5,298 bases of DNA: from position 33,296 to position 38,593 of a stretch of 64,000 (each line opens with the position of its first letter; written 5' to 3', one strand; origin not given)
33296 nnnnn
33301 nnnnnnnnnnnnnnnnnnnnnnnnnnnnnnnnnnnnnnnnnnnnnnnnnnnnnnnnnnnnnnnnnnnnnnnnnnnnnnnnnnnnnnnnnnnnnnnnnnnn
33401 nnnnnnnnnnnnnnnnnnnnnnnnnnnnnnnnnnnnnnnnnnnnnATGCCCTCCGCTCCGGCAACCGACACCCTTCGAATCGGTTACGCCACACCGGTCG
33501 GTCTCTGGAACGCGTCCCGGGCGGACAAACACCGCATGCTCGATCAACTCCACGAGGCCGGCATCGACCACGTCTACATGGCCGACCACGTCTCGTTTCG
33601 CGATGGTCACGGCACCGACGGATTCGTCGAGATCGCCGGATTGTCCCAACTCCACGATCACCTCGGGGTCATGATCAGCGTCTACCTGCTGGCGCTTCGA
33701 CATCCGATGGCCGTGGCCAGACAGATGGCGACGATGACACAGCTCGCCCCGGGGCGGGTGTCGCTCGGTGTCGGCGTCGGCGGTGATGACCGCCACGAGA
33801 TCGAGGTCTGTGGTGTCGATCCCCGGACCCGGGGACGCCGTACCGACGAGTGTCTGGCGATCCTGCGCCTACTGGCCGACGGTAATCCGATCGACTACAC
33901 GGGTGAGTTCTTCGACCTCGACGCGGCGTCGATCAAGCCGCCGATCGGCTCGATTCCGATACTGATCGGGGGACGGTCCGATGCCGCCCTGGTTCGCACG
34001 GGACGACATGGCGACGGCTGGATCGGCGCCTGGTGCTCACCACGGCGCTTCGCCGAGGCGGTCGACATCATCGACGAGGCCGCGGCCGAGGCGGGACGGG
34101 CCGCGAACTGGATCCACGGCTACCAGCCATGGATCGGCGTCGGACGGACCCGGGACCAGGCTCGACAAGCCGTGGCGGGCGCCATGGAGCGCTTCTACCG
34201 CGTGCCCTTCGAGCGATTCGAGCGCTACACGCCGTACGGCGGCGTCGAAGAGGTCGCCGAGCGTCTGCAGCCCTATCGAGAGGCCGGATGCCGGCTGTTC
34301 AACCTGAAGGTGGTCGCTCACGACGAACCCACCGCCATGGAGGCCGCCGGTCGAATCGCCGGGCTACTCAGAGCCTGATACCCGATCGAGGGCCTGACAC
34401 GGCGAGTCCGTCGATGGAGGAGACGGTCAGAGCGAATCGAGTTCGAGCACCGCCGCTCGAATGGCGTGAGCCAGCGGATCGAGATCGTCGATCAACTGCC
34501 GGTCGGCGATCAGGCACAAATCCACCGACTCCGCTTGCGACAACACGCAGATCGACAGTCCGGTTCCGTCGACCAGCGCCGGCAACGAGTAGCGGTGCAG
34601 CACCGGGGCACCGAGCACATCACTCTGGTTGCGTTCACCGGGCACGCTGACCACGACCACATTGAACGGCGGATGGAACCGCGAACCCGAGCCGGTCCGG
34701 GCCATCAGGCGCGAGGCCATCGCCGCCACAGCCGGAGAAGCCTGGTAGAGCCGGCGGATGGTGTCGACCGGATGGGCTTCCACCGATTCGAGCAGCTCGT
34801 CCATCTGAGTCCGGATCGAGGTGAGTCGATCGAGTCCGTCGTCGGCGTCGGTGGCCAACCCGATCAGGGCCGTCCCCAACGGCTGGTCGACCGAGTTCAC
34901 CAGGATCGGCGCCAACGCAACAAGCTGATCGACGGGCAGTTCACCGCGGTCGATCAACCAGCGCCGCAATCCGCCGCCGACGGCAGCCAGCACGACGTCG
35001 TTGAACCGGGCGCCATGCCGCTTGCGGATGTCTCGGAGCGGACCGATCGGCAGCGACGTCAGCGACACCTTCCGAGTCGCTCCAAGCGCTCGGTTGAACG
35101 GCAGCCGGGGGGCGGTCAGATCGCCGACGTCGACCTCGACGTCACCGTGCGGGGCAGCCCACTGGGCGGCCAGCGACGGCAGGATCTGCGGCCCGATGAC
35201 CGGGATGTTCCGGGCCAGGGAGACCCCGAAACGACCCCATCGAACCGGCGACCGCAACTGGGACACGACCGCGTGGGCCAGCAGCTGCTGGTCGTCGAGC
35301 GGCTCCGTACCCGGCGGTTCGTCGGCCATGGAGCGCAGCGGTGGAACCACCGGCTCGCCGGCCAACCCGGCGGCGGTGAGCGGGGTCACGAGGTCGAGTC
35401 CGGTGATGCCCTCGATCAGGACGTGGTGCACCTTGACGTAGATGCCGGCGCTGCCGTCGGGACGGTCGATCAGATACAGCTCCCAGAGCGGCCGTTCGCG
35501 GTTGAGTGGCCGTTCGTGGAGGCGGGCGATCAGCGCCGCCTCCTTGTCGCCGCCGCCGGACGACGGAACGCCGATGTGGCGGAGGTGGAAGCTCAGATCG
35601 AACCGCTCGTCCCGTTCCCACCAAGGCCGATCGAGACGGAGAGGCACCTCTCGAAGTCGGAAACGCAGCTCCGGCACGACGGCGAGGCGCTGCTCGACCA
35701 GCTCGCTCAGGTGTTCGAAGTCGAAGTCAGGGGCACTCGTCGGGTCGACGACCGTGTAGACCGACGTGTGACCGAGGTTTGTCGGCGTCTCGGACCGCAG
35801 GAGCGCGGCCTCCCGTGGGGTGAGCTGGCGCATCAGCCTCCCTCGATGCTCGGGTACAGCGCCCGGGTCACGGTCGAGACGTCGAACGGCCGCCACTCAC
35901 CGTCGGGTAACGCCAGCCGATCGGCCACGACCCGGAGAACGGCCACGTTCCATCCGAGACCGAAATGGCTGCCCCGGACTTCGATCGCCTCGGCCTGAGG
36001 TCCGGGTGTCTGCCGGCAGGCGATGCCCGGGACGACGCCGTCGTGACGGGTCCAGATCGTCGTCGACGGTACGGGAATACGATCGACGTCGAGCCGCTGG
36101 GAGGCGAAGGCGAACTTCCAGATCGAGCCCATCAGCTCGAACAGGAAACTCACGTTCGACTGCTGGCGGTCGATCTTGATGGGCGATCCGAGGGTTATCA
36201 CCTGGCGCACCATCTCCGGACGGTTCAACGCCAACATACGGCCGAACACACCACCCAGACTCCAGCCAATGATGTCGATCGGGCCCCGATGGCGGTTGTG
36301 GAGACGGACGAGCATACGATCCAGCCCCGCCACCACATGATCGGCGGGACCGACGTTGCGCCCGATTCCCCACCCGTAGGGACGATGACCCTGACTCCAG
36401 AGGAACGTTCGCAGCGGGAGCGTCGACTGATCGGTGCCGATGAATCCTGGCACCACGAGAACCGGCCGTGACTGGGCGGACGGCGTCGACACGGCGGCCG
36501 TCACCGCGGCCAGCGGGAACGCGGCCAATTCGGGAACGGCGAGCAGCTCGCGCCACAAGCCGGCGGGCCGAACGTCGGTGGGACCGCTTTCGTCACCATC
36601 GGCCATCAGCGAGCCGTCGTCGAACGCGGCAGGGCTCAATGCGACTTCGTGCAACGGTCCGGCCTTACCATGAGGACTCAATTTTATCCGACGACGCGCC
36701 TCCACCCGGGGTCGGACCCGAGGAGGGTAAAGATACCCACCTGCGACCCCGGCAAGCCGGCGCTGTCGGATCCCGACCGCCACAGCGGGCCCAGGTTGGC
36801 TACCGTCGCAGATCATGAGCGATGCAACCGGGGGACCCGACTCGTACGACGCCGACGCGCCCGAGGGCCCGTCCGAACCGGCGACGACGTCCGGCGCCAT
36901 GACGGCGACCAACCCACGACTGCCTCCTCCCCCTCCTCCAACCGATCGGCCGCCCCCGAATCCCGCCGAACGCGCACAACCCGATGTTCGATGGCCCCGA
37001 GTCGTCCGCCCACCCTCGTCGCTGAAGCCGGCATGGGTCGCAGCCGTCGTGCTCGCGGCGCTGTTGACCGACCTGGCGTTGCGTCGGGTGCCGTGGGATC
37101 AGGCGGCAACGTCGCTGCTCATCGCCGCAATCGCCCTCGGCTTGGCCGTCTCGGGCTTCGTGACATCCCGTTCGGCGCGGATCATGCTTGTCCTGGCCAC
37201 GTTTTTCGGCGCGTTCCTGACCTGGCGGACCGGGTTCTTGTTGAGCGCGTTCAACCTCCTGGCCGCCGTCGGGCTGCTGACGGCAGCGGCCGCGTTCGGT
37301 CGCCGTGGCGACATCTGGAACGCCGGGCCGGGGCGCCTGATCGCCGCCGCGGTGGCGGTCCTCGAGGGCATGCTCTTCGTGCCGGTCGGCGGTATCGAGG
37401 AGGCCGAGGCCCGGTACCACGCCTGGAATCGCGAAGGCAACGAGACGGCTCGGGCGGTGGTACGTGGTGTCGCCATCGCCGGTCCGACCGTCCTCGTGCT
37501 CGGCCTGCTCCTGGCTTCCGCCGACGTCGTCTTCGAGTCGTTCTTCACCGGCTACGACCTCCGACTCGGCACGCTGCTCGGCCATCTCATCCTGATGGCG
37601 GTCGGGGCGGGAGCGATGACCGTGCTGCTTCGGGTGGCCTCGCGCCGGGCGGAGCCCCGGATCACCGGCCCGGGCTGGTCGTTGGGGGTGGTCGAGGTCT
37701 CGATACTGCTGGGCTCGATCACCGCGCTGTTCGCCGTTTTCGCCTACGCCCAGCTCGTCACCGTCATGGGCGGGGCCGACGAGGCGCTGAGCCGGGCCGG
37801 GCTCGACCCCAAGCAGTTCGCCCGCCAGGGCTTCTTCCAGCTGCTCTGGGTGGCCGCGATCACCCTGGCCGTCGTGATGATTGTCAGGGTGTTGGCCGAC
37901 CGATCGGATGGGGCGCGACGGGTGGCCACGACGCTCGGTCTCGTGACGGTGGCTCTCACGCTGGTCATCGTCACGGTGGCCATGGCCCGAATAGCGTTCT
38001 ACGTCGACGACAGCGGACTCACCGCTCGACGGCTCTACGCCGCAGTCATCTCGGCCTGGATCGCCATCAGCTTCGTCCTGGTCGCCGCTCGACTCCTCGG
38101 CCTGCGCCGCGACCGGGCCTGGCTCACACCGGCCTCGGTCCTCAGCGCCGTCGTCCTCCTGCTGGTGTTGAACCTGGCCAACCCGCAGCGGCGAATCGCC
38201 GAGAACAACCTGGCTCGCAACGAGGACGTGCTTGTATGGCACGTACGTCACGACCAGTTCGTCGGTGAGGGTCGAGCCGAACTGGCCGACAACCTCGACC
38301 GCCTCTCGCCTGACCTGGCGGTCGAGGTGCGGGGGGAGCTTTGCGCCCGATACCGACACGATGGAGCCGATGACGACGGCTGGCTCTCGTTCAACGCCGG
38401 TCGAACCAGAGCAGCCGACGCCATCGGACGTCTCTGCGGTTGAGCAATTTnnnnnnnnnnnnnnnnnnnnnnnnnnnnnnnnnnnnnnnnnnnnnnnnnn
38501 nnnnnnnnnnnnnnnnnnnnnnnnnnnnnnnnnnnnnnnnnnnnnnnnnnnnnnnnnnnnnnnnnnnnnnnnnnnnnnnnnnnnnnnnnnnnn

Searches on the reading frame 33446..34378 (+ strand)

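Call 7: search_protein_families(library=pfam, proteins=[window:33446-34378:+])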
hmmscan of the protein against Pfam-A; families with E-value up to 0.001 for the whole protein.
window:33446-34378:+ (310 aa): 1 family
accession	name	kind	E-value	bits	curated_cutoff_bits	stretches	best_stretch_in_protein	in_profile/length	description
PF00296.26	Bac_luciferase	-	1.1e-42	147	27.9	1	30-251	27-245/314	Luciferase-like monooxygenase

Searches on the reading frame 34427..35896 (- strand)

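Call 7: search_protein_families(library=pfam, proteins=[window:34427-35896:-])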
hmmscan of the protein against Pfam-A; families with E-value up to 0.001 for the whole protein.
window:34427-35896:- (489 aa): 2 families
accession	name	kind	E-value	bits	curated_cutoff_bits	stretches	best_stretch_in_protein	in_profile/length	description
PF03007.21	WS_DGAT_cat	-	3.6e-43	148.7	23.6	1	25-302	1-263/263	Wax ester synthase/diacylglycerol acyltransferase catalytic domain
PF06974.18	WS_DGAT_C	-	5.6e-17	62.6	20.7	1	341-485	6-143/145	WS/DGAT C-terminal domain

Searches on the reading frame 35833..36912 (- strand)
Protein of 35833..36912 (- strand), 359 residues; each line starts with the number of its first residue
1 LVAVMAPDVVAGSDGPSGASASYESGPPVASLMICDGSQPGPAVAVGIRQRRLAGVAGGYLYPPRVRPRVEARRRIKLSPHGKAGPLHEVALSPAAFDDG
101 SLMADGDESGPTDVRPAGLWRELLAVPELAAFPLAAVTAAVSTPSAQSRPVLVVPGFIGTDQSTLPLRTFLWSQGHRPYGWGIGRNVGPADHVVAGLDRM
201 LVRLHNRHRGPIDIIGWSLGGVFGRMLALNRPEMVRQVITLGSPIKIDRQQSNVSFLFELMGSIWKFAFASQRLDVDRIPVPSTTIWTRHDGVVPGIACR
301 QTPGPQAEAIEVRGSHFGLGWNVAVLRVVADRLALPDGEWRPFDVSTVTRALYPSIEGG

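Call 7: search_protein_families(library=pfam, proteins=[window:35833-36912:-])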
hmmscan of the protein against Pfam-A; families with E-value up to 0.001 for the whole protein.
window:35833-36912:- (359 aa): 2 families
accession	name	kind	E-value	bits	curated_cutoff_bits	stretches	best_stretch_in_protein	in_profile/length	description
PF00561.26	Abhydrolase_1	-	7.6e-06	26.2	25.8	1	203-269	63-131/245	alpha/beta hydrolase fold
PF07819.20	PGAP1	-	4.5e-05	23.7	24.3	1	206-272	87-158/233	PGAP1-like alpha/beta domain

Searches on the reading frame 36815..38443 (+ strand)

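Call 7: search_protein_families(library=pfam, proteins=[window:36815-38443:+])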
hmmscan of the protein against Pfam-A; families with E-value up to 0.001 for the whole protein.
window:36815-38443:+ (542 aa): 1 family
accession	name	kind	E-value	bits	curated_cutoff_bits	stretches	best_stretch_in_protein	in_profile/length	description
PF13687.11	DUF4153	-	2e-50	172.5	27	1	126-470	2-349/373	Domain of unknown function (DUF4153)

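Call 33: search_protein_families(library=ncbifam, proteins=[window:36815-38443:+], max_evalue=0.001)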
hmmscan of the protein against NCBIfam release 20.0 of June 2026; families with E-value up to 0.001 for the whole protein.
window:36815-38443:+ (542 aa): 0 families
